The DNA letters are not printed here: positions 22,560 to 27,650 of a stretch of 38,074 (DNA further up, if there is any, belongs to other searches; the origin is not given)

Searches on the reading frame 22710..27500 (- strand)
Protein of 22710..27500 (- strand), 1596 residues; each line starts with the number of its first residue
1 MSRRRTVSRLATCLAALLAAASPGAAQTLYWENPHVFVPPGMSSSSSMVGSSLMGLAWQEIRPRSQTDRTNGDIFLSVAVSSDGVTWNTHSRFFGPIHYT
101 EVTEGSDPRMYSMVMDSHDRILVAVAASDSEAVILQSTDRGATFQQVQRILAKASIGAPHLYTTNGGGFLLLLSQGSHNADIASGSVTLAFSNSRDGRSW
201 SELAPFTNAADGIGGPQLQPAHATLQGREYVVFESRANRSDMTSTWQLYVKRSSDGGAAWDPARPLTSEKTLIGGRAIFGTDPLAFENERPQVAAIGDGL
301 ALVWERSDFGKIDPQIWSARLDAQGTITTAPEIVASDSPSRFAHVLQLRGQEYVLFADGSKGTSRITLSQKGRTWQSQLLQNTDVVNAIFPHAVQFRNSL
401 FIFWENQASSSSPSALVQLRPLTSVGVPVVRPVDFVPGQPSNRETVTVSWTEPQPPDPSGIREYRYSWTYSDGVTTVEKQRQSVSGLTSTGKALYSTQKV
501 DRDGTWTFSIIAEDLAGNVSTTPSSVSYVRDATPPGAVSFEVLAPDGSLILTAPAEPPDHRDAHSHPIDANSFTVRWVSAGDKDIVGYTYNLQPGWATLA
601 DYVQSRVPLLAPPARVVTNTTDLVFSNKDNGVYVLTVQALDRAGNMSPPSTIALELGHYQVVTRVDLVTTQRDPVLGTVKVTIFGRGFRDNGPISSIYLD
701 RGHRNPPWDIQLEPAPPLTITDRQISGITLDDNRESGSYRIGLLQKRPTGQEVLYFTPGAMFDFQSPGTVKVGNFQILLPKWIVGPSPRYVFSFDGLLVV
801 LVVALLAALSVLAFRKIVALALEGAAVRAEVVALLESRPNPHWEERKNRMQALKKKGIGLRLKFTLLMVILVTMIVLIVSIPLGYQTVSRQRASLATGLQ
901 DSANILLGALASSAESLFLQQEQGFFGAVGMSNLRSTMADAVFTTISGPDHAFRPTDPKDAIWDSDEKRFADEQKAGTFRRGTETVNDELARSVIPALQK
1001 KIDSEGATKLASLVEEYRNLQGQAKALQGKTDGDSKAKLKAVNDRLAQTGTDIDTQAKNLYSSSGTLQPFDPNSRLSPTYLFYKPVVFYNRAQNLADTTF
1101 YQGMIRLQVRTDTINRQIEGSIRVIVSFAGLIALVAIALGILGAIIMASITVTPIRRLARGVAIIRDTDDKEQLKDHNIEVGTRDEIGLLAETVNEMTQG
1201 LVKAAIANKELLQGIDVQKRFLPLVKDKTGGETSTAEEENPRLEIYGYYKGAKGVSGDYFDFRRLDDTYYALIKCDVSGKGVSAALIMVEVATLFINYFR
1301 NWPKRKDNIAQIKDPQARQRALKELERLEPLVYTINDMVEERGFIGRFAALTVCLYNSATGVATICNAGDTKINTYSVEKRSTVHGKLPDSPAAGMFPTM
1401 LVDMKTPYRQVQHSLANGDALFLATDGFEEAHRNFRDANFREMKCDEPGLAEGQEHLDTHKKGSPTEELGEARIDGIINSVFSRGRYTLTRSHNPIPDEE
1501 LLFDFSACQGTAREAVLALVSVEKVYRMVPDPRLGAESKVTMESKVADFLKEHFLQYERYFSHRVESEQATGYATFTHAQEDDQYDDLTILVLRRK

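Call 24: search_protein_families(library=pfam, proteins=[window:22710-27500:-], max_evalue=0.0001)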
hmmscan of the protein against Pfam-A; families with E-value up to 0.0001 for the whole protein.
window:22710-27500:- (1596 aa): 4 families
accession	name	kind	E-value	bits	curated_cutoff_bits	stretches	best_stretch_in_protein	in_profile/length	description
PF07228.17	SpoIIE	-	3.6e-20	73.2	25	1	1266-1438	1-141/192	Stage II sporulation protein E (SpoIIE)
PF00672.30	HAMP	-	1.7e-07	31.9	25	1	1147-1201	2-51/53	HAMP domain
PF19077.6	Big_13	-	1.1e-05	26.3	27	0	488-523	59-94/102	Bacterial Ig-like domain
PF13088.12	BNR_2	-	3.1e-05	23.9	31.4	0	131-267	81-205/277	BNR repeat-like domain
